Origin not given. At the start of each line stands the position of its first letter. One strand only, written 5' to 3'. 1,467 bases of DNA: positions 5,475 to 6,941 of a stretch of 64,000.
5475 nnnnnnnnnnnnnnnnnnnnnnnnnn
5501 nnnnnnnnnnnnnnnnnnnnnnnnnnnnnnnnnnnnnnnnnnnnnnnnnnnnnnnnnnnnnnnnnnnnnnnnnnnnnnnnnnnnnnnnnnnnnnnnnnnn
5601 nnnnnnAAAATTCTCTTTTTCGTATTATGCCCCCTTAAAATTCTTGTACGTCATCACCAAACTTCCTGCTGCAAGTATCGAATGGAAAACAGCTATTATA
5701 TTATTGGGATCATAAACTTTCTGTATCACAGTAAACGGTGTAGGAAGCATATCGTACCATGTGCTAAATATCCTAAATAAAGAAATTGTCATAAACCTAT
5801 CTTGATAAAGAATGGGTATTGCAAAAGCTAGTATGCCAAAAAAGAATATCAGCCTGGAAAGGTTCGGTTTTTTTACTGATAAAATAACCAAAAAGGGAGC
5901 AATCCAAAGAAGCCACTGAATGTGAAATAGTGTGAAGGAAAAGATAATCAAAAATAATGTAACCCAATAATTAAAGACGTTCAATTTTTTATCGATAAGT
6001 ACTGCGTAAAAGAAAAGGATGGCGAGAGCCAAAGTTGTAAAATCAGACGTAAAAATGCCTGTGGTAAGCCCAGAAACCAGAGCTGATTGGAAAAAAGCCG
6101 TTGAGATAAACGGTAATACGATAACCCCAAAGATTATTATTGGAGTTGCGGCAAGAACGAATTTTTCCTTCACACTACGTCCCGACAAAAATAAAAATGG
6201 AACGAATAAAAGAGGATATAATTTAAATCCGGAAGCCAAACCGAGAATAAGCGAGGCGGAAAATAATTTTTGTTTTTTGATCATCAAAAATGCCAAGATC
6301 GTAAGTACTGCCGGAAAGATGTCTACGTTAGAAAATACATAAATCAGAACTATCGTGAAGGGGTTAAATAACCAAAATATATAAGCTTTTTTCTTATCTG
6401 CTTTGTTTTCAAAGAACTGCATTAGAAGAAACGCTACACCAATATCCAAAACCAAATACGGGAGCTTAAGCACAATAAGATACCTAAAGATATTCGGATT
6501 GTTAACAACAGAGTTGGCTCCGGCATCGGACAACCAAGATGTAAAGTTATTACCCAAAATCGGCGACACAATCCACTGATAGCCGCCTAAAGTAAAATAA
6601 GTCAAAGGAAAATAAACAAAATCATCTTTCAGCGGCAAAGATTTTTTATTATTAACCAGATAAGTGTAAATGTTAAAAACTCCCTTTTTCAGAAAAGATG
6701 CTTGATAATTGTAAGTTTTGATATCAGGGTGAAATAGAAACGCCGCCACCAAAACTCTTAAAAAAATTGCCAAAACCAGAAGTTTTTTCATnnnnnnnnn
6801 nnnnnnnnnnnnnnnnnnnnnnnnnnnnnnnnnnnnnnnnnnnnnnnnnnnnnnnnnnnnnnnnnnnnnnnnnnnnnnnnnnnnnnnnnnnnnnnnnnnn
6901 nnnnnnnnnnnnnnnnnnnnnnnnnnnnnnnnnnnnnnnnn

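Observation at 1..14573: Tandem array of ten polytopic GT-C-type membrane proteins from four paralog families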

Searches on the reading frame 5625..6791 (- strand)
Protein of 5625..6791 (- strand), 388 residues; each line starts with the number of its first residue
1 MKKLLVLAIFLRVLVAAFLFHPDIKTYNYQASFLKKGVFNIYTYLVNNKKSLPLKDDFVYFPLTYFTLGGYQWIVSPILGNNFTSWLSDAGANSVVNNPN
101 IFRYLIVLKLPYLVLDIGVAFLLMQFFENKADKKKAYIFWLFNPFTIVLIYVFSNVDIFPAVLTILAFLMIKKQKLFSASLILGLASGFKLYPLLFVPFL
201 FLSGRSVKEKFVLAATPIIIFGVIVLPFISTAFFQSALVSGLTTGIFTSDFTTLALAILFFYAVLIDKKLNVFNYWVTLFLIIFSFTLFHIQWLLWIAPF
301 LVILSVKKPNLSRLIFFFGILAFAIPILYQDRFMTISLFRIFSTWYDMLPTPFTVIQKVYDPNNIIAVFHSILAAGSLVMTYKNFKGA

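Call 5: search_protein_families(library=pfam, proteins=[window:5625-6791:-], max_evalue=0.01)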
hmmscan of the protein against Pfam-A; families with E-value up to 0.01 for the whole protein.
window:5625-6791:- (388 aa): 2 families
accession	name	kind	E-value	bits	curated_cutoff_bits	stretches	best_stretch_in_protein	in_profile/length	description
PF09594.16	GT87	-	1.3e-08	35.3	25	1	140-296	61-213/237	Glycosyltransferase family 87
PF05007.19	Mannosyl_trans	-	4.4e-06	27.2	23.4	1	155-306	6-154/259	Mannosyltransferase (PIG-M)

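Call 6: search_protein_families(library=ncbifam, proteins=[window:5625-6791:-], max_evalue=0.01)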
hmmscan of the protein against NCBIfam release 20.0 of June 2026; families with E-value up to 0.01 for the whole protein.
window:5625-6791:- (388 aa): 0 families
